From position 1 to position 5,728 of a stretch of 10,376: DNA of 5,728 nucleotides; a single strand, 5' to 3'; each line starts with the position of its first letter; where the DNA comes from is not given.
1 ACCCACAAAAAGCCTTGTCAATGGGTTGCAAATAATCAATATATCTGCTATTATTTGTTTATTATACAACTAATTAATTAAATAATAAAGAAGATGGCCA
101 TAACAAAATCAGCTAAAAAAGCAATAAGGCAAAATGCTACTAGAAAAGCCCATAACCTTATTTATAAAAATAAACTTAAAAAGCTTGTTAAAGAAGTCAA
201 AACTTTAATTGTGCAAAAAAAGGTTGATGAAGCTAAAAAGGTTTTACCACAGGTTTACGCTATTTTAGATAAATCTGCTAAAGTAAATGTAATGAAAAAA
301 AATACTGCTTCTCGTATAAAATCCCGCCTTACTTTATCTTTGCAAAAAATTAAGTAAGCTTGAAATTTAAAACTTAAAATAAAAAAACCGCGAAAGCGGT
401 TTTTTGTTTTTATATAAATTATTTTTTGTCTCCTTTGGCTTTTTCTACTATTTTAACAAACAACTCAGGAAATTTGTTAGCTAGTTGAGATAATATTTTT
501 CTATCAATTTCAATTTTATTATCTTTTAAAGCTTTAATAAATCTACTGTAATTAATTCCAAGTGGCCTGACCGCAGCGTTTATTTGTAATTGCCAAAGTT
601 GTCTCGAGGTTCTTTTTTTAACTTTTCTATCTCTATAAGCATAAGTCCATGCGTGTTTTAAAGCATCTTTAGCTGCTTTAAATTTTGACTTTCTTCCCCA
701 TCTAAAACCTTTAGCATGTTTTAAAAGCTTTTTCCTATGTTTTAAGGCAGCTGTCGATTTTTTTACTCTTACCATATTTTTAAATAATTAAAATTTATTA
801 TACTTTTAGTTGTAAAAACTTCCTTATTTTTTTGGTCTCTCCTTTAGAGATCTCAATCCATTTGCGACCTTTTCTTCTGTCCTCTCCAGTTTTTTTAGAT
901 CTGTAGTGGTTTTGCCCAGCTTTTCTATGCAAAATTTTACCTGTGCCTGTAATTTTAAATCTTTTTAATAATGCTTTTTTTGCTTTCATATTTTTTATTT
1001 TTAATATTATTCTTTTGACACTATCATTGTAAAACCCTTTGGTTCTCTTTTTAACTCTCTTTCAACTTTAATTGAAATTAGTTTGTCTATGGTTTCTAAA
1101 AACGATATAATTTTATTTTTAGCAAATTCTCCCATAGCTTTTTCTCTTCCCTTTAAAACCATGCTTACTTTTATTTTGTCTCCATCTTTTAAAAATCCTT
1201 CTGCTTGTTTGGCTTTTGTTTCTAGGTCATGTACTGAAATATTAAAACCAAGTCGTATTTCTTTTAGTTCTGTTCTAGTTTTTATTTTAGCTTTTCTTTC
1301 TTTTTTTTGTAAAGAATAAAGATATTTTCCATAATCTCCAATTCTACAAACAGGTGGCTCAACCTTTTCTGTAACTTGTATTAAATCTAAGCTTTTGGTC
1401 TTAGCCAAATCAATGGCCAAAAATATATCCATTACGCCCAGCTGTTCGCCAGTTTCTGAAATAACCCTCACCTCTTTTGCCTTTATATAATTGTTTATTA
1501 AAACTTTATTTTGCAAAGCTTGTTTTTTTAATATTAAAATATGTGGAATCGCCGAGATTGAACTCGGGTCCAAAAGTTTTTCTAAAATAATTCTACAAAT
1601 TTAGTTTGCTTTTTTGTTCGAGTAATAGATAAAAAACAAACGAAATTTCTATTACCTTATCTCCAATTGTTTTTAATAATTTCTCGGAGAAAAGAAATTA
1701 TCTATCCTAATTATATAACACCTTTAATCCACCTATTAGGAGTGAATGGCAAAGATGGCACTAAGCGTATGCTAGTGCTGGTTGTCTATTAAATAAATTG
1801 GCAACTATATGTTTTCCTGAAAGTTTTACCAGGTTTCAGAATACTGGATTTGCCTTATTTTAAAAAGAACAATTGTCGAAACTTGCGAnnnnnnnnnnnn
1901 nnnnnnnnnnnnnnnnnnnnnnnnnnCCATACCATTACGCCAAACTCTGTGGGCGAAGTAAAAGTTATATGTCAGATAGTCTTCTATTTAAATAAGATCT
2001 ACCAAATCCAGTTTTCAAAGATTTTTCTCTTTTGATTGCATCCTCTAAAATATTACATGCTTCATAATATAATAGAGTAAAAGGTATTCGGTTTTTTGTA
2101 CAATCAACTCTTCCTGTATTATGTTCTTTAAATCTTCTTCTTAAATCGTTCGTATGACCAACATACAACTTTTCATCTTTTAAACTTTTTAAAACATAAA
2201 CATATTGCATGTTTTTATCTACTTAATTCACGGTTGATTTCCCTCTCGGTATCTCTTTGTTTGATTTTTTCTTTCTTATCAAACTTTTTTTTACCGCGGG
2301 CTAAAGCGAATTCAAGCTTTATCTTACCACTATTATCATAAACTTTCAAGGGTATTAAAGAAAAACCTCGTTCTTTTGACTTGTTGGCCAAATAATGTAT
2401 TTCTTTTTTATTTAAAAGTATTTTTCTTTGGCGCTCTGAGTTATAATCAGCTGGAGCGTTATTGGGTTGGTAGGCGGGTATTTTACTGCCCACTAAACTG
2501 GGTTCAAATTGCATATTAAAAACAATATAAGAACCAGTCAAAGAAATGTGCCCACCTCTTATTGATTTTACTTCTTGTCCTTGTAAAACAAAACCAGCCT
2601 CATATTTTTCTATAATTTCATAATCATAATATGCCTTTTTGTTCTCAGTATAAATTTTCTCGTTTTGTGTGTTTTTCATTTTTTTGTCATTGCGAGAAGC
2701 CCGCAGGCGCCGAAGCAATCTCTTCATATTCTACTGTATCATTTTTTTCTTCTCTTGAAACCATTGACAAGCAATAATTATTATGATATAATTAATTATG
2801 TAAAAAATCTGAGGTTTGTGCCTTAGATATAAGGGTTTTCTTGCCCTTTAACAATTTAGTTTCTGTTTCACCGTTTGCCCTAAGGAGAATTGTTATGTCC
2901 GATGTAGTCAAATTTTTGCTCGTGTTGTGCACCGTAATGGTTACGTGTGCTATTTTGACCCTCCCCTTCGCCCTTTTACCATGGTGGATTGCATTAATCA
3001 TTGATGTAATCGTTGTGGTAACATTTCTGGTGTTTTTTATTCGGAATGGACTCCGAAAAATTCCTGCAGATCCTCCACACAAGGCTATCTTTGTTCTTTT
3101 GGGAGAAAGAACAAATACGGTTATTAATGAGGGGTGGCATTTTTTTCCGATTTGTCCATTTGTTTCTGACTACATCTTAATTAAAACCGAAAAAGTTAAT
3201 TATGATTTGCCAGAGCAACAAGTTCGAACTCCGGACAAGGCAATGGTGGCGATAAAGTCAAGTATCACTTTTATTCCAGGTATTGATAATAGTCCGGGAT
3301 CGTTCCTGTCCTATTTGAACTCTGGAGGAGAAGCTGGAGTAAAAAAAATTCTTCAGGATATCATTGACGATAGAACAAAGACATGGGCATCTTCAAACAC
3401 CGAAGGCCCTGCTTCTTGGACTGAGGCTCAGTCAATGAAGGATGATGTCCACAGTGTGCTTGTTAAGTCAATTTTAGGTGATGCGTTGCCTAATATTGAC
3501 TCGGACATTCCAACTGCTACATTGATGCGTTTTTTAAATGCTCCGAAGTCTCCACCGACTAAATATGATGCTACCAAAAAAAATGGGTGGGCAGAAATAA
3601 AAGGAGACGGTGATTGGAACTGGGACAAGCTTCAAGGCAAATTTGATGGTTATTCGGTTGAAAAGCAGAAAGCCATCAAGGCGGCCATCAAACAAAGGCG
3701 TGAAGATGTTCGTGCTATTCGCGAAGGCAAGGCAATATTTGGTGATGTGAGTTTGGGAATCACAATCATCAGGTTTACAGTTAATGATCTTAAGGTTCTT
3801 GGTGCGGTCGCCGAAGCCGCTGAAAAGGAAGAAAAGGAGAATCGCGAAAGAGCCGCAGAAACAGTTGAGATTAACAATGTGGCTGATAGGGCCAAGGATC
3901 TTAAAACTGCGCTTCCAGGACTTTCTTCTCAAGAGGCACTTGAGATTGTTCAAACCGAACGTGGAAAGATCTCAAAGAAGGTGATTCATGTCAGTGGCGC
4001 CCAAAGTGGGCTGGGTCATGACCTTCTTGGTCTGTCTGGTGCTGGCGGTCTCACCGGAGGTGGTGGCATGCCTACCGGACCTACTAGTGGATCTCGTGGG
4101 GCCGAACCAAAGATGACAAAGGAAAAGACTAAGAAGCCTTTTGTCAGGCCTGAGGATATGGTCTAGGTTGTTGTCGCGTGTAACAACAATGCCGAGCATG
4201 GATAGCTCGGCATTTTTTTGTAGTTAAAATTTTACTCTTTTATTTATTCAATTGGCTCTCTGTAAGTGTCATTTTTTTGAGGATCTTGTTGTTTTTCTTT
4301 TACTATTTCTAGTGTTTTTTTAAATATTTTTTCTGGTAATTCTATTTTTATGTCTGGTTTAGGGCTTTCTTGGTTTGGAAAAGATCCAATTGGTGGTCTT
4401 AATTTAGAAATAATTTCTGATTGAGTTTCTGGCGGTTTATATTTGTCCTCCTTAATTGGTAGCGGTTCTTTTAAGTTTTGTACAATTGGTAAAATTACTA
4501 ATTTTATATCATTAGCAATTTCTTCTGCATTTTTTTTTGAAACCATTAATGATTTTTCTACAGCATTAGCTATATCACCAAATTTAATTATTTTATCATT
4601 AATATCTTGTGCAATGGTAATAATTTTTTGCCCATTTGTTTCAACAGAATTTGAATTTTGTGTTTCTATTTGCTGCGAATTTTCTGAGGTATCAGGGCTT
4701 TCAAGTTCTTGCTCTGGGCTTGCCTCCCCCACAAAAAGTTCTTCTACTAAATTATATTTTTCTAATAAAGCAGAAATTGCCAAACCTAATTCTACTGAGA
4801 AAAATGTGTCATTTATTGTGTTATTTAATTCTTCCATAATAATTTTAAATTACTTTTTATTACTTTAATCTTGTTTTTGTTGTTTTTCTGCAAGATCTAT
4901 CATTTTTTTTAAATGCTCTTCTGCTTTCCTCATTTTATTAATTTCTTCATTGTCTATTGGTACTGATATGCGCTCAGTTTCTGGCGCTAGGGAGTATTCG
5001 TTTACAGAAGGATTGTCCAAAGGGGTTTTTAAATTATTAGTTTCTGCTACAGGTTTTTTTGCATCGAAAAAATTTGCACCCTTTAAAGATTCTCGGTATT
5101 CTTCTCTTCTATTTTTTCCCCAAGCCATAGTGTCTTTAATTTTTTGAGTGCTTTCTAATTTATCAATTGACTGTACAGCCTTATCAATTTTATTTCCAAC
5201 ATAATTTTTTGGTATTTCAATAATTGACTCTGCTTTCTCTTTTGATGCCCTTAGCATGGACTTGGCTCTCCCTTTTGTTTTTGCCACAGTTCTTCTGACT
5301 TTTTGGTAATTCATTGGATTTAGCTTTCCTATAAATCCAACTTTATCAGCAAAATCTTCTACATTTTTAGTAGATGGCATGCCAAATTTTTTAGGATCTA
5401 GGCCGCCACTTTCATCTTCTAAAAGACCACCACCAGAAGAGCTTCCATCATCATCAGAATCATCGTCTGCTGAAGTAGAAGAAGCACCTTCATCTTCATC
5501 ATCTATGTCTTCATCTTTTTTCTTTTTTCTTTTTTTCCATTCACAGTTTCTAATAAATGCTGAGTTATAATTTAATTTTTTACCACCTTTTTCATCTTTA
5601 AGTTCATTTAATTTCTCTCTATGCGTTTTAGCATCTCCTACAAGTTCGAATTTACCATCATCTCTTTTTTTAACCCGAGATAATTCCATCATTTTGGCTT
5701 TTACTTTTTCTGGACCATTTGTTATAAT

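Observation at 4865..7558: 897-aa protein: roughly 8-TM core plus giant charged tail (VirB6/TrbL/TcpH-like architecture?)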

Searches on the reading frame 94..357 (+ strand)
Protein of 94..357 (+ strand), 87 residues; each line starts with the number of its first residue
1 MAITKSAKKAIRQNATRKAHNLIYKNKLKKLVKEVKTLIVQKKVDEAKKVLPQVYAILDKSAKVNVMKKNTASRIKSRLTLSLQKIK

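Call 95: find_encoding_contigs(protein=window:94-357:+, flank=10000, max_places=4)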
Protein window:94-357:+ (87 aa): 4 contigs read that carry it; 3 places shown.
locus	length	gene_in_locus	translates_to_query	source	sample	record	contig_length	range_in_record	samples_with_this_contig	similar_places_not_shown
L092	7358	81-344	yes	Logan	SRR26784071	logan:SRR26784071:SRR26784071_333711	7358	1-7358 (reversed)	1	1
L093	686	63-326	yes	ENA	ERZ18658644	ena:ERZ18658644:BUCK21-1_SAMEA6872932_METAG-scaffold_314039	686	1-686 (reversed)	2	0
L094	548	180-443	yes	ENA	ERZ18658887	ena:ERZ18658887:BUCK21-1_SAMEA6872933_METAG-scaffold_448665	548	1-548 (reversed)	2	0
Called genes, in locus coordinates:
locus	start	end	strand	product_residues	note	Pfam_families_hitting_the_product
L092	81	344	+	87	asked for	PF01649:Ribosomal_S20p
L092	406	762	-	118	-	PF00453:Ribosomal_L20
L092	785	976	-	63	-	PF01632:Ribosomal_L35p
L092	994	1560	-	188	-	PF05198:IF3_N, PF00707:IF3_C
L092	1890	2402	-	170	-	PF01668:SmpB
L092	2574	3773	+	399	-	PF01145:Band_7 (weak)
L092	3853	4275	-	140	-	-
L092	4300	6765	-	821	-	-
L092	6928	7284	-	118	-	PF05635:23S_rRNA_IVP, PF22296:bAvd (weak)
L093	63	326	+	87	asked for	PF01649:Ribosomal_S20p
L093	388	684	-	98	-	?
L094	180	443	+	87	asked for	PF01649:Ribosomal_S20p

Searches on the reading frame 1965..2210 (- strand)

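Call 3: search_protein_families(library=pfam, proteins=[window:1965-2210:-], max_evalue=1)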
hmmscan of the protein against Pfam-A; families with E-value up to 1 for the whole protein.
window:1965-2210:- (81 aa): 3 families
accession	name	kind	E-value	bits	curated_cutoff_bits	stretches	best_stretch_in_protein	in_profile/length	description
PF01541.30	GIY-YIG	-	1e-15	58.2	22.6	1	2-71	2-74/78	GIY-YIG catalytic domain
PF10544.15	T5orf172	-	4.7e-05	24.3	20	1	2-71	1-69/101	T5orf172 domain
PF13455.12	MUG113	-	0.022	15.7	22.3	1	17-75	3-53/73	Meiotically up-regulated gene 113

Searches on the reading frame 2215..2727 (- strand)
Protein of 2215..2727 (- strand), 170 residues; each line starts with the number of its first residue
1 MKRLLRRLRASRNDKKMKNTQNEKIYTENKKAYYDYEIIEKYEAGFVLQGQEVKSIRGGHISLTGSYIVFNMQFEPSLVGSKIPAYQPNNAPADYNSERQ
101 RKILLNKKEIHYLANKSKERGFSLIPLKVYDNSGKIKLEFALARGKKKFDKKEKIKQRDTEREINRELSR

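Call 3: search_protein_families(library=pfam, proteins=[window:2215-2727:-], max_evalue=1)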
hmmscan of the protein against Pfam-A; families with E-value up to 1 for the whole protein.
window:2215-2727:- (170 aa): 1 family
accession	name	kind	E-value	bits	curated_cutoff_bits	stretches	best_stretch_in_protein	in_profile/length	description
PF01668.23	SmpB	-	2.4e-46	157.7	27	1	27-169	2-142/143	SmpB protein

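Call 106: find_encoding_contigs(protein=window:2215-2727:-, flank=10000, max_places=10)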
Protein window:2215-2727:- (170 aa): 6 contigs read that carry it; 3 places shown.
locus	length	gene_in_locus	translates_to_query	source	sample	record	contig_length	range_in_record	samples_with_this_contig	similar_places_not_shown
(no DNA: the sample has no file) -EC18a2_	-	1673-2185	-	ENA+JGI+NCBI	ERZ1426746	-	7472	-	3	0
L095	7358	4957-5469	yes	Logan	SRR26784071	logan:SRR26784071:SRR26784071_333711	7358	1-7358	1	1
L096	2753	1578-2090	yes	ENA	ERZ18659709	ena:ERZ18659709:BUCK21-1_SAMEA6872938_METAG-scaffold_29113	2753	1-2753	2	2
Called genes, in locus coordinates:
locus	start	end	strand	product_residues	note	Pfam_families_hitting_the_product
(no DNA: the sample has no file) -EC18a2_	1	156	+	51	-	?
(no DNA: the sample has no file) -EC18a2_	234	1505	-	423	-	PF01145:Band_7 (weak)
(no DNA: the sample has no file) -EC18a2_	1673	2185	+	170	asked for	PF01668:SmpB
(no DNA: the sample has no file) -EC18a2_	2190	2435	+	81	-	PF01541:GIY-YIG, PF10544:T5orf172 (weak)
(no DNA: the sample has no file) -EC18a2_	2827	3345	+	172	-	PF05198:IF3_N, PF00707:IF3_C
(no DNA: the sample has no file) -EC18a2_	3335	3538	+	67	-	-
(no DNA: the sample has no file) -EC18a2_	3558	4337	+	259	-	PF28545:1TM_TonB_rel, PF03544:TonB_C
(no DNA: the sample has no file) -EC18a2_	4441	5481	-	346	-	PF01212:Beta_elim_lyase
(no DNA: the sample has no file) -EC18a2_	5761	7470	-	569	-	?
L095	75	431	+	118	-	PF05635:23S_rRNA_IVP, PF22296:bAvd (weak)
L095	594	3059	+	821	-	-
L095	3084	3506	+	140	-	-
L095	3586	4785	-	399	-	PF01145:Band_7 (weak)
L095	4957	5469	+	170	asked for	PF01668:SmpB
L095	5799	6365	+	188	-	PF05198:IF3_N, PF00707:IF3_C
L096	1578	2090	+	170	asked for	PF01668:SmpB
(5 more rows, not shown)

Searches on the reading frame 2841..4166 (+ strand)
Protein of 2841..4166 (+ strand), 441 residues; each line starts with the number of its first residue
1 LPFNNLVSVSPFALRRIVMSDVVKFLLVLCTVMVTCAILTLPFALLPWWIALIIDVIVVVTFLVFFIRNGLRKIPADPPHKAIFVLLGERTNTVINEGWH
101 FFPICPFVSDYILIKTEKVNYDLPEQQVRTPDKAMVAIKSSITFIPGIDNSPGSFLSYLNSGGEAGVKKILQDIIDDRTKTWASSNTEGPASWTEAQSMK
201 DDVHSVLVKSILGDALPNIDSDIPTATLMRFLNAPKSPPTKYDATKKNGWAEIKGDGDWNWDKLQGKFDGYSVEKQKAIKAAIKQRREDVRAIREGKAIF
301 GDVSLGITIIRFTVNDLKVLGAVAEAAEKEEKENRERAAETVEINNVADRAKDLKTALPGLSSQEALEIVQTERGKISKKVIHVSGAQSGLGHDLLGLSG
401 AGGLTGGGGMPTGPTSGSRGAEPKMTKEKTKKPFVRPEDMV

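Call 3: search_protein_families(library=pfam, proteins=[window:2841-4166:+], max_evalue=1)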
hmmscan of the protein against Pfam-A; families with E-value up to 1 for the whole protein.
window:2841-4166:+ (441 aa): 1 family
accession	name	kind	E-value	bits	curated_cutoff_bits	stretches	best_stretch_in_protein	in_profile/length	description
PF01145.31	Band_7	-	8.6e-10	39.4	23.6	1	80-186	7-106/176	SPFH domain / Band 7 family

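Call 4: search_protein_families(library=ncbifam, proteins=[window:2841-4166:+], max_evalue=1)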
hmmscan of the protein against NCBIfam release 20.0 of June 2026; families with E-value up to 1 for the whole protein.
window:2841-4166:+ (441 aa): 2 families
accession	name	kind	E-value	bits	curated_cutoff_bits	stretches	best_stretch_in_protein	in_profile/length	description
NF003678.0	PRK05305.1-2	equivalog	0.17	11.2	225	1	23-77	13-63/218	phosphatidylserine decarboxylase family protein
TIGR03750.1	conj_TIGR03750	hypoth_equivalog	0.4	10.6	70.75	1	26-89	24-88/111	TIGR03750 family conjugal transfer protein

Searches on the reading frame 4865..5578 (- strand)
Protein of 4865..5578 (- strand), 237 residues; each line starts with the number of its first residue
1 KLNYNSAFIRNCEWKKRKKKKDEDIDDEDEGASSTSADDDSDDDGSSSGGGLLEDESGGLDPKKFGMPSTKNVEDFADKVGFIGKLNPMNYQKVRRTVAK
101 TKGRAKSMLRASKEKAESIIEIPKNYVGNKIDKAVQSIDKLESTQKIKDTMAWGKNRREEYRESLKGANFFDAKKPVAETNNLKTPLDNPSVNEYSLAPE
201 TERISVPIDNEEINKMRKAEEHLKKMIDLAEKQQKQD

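Call 68: search_protein_families(library=pfam, proteins=[window:4865-5578:-], max_evalue=10)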
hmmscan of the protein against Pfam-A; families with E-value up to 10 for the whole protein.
window:4865-5578:- (237 aa): 1 family
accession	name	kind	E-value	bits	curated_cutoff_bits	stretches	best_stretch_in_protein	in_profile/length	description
PF05103.18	DivIVA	-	0.78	10.1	28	1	94-145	65-117/131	DivIVA protein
